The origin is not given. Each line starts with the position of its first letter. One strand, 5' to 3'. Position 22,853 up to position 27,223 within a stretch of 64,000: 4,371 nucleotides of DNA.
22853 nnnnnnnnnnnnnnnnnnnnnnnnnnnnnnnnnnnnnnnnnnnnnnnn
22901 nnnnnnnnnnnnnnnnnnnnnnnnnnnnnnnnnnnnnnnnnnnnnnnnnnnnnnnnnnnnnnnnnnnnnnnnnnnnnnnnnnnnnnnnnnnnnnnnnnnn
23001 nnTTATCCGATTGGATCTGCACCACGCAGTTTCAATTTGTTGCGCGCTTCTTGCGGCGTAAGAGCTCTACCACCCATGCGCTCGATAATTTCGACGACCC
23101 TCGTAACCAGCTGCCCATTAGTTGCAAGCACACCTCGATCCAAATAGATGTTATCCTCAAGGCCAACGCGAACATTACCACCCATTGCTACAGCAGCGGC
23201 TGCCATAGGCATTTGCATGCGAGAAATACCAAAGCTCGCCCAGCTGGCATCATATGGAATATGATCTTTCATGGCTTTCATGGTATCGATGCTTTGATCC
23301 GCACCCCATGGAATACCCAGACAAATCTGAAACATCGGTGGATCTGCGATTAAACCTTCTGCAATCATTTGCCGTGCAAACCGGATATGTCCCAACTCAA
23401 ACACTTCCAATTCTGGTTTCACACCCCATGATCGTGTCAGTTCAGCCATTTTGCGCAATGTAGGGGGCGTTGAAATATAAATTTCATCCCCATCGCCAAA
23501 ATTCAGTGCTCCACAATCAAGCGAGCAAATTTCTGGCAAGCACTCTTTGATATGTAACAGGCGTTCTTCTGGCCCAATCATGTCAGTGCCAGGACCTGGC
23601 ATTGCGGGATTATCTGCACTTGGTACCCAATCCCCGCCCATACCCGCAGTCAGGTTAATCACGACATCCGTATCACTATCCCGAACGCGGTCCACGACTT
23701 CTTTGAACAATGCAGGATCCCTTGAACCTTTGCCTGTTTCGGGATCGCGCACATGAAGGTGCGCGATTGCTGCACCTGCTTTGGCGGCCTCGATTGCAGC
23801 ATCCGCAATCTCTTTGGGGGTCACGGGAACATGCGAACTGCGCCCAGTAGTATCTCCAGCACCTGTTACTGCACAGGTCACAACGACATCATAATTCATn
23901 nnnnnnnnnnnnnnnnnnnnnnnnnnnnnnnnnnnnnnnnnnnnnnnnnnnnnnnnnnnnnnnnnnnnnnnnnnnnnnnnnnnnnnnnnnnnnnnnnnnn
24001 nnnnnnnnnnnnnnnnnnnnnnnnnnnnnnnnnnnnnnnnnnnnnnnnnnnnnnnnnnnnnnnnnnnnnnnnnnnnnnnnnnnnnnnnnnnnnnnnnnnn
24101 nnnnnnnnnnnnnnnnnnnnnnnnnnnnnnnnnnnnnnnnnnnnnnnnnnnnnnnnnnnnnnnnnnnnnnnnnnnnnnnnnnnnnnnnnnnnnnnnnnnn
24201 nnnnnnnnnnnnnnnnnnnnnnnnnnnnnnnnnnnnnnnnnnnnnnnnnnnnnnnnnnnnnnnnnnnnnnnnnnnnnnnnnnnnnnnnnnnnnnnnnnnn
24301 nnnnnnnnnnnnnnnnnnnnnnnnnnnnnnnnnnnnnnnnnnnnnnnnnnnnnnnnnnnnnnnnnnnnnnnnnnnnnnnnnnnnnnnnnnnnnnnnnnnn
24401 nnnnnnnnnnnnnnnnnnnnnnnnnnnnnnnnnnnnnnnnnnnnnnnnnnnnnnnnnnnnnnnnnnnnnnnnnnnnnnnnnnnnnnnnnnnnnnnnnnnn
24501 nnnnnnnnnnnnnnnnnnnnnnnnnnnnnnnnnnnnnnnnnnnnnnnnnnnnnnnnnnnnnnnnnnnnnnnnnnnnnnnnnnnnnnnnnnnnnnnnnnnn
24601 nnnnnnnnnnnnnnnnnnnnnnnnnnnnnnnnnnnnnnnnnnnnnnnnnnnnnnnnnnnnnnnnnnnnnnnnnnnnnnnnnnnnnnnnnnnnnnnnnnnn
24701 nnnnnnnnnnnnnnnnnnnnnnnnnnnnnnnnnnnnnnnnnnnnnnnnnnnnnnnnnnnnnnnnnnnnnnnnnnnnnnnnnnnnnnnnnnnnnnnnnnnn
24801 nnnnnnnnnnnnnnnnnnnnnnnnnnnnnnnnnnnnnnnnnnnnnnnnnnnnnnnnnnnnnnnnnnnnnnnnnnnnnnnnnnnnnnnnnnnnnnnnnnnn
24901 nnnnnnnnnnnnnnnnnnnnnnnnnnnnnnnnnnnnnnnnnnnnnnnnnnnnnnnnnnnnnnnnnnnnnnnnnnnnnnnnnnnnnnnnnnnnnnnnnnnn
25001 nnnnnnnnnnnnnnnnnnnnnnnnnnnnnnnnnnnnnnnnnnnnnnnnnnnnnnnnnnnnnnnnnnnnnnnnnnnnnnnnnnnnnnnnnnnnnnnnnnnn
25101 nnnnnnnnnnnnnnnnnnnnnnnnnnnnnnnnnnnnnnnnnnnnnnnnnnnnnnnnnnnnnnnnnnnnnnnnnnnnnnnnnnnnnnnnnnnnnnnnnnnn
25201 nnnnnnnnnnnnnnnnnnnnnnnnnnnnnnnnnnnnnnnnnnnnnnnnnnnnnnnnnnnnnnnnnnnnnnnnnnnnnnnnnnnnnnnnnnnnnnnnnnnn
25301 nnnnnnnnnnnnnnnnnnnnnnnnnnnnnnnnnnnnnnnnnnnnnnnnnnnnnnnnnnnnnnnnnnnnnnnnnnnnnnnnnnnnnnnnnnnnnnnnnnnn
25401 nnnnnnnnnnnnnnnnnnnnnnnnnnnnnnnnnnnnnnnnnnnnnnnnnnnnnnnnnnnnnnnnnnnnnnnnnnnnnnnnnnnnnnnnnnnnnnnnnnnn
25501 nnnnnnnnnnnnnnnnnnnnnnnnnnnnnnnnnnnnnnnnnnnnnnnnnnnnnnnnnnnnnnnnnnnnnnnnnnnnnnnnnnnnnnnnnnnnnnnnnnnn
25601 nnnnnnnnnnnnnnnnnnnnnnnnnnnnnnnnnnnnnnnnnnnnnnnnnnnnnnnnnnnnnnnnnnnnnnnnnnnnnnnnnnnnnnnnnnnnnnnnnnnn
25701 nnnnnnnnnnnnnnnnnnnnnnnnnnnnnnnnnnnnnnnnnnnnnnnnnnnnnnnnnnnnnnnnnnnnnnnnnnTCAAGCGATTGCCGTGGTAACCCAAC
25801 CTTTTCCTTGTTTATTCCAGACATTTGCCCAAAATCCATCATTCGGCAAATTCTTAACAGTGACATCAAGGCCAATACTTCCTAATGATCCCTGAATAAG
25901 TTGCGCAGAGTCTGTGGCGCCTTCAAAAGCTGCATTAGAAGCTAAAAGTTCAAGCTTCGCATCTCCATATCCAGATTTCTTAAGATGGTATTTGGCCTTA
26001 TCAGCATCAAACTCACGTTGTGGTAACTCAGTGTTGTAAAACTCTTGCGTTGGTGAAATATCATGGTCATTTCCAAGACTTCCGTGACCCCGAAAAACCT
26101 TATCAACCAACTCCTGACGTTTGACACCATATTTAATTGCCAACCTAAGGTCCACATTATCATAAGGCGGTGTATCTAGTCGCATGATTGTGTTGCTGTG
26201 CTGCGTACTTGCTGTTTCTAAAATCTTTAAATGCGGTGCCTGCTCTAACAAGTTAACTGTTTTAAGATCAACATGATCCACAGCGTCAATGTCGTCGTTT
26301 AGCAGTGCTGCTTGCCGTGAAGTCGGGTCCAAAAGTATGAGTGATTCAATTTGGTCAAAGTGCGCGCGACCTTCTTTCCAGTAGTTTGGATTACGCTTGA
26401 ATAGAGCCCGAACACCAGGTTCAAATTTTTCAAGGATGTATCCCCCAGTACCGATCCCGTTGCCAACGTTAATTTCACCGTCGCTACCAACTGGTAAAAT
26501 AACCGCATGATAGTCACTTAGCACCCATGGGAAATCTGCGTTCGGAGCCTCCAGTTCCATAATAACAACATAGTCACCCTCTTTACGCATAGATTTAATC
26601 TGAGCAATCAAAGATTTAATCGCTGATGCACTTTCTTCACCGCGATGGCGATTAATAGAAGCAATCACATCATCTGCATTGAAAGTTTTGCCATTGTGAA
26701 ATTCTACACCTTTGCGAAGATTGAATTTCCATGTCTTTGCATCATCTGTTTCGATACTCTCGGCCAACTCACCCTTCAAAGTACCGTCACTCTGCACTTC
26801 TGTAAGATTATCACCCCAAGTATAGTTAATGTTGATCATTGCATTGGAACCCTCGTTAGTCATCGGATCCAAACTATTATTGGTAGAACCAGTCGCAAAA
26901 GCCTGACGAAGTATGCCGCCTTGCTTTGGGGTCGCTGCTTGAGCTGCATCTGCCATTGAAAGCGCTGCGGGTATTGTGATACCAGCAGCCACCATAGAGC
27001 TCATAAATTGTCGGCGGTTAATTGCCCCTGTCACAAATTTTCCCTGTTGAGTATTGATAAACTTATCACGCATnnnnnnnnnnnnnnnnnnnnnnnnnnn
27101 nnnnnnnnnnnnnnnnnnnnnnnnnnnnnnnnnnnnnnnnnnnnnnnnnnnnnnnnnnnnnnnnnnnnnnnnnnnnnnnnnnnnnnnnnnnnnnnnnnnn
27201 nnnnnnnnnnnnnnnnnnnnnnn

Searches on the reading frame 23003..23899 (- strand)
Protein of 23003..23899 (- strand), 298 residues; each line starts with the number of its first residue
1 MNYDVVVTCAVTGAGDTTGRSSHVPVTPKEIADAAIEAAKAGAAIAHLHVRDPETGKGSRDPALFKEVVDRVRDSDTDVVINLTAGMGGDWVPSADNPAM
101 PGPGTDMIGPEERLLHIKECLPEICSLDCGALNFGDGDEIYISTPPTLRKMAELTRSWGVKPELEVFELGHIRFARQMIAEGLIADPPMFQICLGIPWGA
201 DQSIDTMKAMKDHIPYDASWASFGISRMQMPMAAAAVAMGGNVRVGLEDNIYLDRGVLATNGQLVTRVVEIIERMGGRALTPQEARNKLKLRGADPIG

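Call 10: search_protein_families(library=pfam, proteins=[window:23003-23899:-], max_evalue=0.0001)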
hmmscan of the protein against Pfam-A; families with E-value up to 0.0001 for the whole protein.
window:23003-23899:- (298 aa): 1 family
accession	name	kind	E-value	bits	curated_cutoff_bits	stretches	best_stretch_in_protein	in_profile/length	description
PF05853.18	BKACE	-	1.5e-98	329.9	24.8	1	5-291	2-274/274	beta-keto acid cleavage enzyme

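Call 35: search_protein_families(library=ncbifam, proteins=[window:23003-23899:-], max_evalue=1e-10)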
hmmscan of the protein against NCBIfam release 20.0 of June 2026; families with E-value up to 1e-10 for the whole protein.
window:23003-23899:- (298 aa): 4 families
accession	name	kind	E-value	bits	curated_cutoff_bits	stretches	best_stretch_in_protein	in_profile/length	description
NF052387.1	Lys_ferment_KCE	equivalog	7e-75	251.9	382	1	5-291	2-267/267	3-keto-5-aminohexanoate cleavage enzyme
NF053538.1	DixhxACActTsKce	equivalog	8.8e-63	212.2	430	2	138-297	144-308/310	3,5-dioxohexanoate:acetyl-CoA acetone transferase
NF052389.1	Lys_KAL_CLE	exception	7.9e-59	199.5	725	1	4-292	170-437/440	bifunctional 3-aminobutyryl-CoA ammonia lyase/3-keto-5-aminohexanoate cleavage enzyme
NF053568.1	3OXCoAcCUPNH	equivalog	6.3e-50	169.9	350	2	120-292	99-273/274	3-oxoadipate:acetyl-CoA acetyltransferase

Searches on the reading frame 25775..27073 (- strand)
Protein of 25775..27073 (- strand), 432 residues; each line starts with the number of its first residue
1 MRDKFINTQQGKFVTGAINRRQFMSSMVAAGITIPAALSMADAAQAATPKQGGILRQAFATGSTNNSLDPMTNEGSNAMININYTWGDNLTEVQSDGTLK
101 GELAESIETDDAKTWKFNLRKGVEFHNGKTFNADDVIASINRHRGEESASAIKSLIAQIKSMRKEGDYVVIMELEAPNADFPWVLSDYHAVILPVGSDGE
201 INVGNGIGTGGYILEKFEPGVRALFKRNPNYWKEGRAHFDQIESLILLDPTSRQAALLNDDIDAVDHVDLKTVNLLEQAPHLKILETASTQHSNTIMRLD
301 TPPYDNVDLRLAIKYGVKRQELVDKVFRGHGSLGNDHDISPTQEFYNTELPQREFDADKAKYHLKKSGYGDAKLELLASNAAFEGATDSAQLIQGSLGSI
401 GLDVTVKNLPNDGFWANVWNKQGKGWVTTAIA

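Call 11: search_protein_families(library=pfam, proteins=[window:25775-27073:-], max_evalue=0.0001)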
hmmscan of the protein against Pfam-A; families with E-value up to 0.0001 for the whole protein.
window:25775-27073:- (432 aa): 1 family
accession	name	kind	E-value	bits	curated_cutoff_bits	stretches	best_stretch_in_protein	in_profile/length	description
PF00496.27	SBP_bac_5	-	2.9e-73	247.6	32.4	1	99-421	2-336/368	Bacterial extracellular solute-binding proteins, family 5 Middle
